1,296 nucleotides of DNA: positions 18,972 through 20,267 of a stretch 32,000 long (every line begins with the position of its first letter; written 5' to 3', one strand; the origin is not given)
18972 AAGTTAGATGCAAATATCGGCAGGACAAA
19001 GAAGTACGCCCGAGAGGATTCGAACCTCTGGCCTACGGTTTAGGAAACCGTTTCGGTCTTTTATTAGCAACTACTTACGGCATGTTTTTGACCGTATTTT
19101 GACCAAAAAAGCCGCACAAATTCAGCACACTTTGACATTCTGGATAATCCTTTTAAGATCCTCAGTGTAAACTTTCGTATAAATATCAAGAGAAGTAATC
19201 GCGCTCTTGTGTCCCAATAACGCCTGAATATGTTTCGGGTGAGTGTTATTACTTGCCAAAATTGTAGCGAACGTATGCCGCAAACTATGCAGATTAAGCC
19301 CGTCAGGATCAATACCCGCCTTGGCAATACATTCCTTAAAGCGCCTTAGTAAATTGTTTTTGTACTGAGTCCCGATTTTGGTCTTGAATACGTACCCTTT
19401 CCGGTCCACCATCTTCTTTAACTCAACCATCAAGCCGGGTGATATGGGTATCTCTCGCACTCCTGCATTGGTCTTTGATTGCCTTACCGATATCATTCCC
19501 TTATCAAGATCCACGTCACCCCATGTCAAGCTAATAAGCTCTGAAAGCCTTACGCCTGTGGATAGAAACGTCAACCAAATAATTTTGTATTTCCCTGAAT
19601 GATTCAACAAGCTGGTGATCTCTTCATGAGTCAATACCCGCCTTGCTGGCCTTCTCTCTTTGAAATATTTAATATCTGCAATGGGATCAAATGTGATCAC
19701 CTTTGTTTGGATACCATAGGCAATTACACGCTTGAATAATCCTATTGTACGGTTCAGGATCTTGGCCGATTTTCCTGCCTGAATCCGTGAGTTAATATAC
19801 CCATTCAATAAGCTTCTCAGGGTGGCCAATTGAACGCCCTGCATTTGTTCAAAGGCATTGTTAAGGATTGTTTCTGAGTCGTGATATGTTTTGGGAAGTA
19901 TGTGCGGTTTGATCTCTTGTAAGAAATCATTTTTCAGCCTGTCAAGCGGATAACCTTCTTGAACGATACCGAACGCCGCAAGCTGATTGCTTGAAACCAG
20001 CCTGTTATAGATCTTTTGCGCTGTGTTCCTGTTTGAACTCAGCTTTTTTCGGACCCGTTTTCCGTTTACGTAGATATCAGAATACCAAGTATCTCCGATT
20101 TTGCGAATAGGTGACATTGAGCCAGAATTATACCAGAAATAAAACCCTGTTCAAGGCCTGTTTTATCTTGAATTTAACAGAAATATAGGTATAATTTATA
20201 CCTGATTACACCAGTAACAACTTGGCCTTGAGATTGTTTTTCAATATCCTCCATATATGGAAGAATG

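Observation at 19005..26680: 7.6-kb tRNA-Arg(CCU)-integrated element with phage-satellite-like gene content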

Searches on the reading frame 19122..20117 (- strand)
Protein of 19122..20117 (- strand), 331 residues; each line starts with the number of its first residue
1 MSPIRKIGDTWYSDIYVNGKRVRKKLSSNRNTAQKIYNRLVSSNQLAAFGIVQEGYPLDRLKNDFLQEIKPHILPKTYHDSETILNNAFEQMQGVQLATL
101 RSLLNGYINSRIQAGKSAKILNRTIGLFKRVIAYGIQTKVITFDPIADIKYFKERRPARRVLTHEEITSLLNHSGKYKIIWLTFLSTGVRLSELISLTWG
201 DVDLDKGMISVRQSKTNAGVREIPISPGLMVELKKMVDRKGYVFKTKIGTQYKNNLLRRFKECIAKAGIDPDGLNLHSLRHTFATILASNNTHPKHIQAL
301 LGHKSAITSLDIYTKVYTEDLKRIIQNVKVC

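Call 6: search_protein_families(library=pfam, proteins=[window:19122-20117:-], max_evalue=0.1)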
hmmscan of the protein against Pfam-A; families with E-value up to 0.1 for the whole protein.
window:19122-20117:- (331 aa): 1 family
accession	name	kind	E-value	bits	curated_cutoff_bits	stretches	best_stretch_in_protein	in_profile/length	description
PF00589.27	Phage_integrase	-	1e-26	94.2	27.1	1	161-318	2-170/172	Phage integrase family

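Call 7: search_protein_families(library=phrogs, proteins=[window:19122-20117:-], max_evalue=0.1)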
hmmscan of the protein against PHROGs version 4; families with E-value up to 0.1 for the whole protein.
window:19122-20117:- (331 aa): 6 families
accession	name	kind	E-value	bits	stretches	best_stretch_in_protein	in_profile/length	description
phrog_1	-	integration and excision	2.5e-60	206.4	1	8-326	121-445/611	integrase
phrog_216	-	integration and excision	1.9e-36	126.7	1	132-328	26-236/301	integrase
phrog_7685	-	integration and excision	3.8e-11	44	1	229-325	140-232/240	integrase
phrog_7269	-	integration and excision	0.00012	22.9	1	266-328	21-81/89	integrase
phrog_5830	-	integration and excision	0.0029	17.9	1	166-246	119-199/318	integrase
phrog_5127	-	integration and excision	0.018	15.6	1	145-197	180-234/355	integrase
